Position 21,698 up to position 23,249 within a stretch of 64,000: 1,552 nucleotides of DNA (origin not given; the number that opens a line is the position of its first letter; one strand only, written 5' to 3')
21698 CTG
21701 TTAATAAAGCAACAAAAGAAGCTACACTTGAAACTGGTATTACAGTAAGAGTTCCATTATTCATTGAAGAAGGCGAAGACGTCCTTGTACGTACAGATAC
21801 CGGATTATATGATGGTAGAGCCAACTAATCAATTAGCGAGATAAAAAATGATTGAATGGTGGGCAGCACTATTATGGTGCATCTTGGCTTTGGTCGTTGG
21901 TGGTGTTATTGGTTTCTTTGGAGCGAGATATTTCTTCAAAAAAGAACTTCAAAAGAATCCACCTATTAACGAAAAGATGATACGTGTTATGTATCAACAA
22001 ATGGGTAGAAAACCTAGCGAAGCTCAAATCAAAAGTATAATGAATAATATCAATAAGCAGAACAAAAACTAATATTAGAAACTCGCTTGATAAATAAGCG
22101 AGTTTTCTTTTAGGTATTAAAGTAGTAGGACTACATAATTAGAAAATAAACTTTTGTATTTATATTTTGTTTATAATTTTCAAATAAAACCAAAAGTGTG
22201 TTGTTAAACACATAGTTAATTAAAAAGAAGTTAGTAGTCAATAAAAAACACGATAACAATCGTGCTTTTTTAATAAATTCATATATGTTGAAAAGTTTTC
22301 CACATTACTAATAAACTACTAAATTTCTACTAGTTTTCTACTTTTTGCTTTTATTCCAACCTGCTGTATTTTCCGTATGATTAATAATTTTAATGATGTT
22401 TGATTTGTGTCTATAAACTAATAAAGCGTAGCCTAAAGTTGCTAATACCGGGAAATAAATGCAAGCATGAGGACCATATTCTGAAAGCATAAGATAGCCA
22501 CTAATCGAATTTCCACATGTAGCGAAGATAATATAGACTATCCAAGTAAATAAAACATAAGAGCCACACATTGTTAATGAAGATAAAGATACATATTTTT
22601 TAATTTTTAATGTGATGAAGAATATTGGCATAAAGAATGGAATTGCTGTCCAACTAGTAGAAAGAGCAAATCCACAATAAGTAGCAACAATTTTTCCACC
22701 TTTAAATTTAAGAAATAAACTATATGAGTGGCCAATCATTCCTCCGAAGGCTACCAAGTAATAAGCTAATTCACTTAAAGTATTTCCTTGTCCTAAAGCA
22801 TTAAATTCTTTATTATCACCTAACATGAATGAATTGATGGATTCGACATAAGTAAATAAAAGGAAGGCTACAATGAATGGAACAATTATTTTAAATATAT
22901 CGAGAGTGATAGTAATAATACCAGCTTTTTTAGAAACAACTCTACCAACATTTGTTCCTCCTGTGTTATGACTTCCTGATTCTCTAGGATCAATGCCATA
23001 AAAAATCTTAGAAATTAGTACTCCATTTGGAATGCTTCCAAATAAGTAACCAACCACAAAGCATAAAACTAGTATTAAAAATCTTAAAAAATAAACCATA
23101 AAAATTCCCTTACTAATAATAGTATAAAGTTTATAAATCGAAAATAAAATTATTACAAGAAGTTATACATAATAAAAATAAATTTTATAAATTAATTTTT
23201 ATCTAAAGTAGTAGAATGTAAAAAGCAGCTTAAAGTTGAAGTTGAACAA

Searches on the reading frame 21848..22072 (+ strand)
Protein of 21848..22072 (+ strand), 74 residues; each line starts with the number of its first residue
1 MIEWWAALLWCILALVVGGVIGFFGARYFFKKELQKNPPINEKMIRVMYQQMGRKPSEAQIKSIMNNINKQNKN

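Call 15: search_protein_families(library=pfam, proteins=[window:21848-22072:+], max_evalue=0.01)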
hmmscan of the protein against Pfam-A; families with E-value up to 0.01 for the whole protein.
window:21848-22072:+ (74 aa): 3 families
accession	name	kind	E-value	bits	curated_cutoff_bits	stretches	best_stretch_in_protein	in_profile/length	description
PF03672.18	UPF0154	-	1.3e-30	105.5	27.1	1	12-70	2-60/60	Uncharacterised protein family (UPF0154)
PF07332.16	Phage_holin_3_6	-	0.0041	17.6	28.4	1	3-36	68-96/116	Putative Actinobacterial Holin-X, holin superfamily III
PF09335.16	VTT_dom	-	0.0048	17.8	33.9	1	2-39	14-51/123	VTT domain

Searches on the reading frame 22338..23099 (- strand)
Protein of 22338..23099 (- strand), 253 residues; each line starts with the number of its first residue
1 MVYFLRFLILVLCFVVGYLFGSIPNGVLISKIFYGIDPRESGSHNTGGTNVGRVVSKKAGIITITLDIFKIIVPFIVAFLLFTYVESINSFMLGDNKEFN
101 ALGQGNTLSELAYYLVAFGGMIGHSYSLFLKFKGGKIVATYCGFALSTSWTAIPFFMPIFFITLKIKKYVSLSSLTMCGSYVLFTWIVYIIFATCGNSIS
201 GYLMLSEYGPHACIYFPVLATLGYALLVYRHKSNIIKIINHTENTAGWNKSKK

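Call 15: search_protein_families(library=pfam, proteins=[window:22338-23099:-], max_evalue=0.01)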
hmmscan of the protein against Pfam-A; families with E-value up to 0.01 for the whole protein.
window:22338-23099:- (253 aa): 1 family
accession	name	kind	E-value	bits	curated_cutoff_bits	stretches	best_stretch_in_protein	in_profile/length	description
PF02660.20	G3P_acyltransf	-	5.1e-43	147.4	24.1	1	16-238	1-164/164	Glycerol-3-phosphate acyltransferase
